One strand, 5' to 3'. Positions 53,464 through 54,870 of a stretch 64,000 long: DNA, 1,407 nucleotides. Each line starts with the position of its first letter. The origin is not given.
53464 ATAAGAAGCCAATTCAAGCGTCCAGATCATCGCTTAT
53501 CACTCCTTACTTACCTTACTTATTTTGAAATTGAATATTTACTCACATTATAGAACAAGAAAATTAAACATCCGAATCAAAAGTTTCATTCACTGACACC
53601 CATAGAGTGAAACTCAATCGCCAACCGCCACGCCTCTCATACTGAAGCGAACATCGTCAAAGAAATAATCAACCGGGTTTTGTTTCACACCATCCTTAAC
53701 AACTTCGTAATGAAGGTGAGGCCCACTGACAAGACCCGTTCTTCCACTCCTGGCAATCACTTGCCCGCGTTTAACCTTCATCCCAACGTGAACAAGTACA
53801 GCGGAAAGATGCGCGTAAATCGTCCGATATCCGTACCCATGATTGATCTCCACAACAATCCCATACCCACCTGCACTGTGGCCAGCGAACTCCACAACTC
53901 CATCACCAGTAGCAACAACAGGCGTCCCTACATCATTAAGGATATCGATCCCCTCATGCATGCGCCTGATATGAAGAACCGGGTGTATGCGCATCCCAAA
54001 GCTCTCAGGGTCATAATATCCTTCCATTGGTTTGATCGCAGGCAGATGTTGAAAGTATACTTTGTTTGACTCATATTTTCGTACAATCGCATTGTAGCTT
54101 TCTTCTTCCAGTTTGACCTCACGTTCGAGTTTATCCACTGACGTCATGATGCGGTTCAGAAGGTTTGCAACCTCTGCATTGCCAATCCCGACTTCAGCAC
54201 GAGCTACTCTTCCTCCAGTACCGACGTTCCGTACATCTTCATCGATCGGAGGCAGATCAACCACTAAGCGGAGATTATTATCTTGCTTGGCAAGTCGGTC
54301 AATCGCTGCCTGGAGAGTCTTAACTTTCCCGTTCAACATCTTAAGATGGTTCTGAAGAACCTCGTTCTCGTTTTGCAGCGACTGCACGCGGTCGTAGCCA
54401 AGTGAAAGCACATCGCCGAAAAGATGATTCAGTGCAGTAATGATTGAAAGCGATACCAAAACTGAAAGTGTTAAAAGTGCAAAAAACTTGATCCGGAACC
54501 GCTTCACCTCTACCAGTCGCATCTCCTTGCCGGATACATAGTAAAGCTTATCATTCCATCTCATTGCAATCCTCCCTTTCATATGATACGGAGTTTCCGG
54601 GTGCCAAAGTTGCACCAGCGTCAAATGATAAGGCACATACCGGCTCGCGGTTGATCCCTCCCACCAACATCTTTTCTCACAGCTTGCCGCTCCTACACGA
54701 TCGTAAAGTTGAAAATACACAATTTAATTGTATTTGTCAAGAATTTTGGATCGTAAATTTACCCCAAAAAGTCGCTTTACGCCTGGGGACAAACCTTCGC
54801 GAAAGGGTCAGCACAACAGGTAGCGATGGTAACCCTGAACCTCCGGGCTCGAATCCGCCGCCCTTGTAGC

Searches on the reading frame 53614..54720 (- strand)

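Call 44: search_protein_families(library=pfam, proteins=[window:53614-54720:-], max_evalue=0.00001)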
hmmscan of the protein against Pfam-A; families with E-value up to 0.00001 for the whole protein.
window:53614-54720:- (368 aa): 1 family
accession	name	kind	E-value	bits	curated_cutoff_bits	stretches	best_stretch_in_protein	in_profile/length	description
PF01551.29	Peptidase_M23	-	2.5e-31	108.2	28.7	1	253-349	1-96/96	Peptidase family M23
